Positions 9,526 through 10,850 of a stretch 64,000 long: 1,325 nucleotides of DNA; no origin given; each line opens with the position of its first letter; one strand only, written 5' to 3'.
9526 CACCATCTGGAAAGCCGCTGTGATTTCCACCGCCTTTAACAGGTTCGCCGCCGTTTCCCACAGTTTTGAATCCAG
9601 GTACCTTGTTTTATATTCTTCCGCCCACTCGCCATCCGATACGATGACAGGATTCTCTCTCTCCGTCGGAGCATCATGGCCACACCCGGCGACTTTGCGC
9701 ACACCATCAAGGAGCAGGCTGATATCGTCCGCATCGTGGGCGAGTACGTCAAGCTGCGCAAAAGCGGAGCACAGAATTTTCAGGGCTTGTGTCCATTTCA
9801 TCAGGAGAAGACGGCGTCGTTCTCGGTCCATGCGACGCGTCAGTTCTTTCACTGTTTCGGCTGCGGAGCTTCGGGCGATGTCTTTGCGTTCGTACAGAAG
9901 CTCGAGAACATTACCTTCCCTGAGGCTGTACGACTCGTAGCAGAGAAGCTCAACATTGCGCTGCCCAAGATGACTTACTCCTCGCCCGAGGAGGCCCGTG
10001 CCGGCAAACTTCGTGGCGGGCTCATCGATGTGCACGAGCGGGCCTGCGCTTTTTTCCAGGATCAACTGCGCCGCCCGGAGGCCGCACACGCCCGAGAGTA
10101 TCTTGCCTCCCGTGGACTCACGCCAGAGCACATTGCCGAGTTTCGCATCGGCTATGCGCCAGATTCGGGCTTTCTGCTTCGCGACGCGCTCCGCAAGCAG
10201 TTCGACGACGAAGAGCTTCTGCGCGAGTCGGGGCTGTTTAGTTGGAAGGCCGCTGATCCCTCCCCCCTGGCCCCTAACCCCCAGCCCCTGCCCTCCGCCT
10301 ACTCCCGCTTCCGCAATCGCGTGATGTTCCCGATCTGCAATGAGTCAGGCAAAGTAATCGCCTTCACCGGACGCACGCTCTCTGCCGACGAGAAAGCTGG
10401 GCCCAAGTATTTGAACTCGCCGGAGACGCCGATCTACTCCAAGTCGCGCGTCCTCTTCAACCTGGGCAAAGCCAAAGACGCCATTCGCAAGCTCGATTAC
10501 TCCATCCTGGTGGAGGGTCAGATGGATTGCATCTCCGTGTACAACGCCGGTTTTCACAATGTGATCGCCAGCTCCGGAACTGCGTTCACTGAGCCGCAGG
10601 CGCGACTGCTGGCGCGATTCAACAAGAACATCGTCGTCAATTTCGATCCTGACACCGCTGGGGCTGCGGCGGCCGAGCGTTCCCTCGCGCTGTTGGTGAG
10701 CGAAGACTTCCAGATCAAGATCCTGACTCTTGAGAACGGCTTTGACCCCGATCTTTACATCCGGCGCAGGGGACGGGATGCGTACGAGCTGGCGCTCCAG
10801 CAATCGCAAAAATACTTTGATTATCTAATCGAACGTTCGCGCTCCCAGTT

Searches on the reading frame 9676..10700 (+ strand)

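Call 65: search_solved_structures(query=window:9676-10700:+, max_evalue=1e-10, show_alignments=1)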
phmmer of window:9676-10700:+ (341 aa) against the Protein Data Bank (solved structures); distinct sequences matched with E-value up to 1e-10: 9.
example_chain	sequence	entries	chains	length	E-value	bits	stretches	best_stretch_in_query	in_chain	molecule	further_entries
2au3_A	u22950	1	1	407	7.1e-52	179.9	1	11-340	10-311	DNA primase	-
4e2k_A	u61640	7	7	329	6e-41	144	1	116-333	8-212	DNA primase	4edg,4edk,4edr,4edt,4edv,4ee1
5guj_A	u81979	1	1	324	1.3e-34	123.3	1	117-337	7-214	DNA primase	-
1eqn_A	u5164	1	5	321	1.5e-33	119.7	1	122-338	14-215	DNA PRIMASE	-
1dd9_A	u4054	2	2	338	1.6e-33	119.6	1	121-338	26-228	DNA PRIMASE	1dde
3b39_A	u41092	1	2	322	9.5e-33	117.1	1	122-334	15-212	DNA primase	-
5vaz_A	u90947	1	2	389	4.6e-32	114.8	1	122-338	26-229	DNA primase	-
5w33_A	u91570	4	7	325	2.5e-25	92.7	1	113-335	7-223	DNA primase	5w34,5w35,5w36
1d0q_A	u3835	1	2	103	3.1e-25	92.4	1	4-96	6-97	DNA PRIMASE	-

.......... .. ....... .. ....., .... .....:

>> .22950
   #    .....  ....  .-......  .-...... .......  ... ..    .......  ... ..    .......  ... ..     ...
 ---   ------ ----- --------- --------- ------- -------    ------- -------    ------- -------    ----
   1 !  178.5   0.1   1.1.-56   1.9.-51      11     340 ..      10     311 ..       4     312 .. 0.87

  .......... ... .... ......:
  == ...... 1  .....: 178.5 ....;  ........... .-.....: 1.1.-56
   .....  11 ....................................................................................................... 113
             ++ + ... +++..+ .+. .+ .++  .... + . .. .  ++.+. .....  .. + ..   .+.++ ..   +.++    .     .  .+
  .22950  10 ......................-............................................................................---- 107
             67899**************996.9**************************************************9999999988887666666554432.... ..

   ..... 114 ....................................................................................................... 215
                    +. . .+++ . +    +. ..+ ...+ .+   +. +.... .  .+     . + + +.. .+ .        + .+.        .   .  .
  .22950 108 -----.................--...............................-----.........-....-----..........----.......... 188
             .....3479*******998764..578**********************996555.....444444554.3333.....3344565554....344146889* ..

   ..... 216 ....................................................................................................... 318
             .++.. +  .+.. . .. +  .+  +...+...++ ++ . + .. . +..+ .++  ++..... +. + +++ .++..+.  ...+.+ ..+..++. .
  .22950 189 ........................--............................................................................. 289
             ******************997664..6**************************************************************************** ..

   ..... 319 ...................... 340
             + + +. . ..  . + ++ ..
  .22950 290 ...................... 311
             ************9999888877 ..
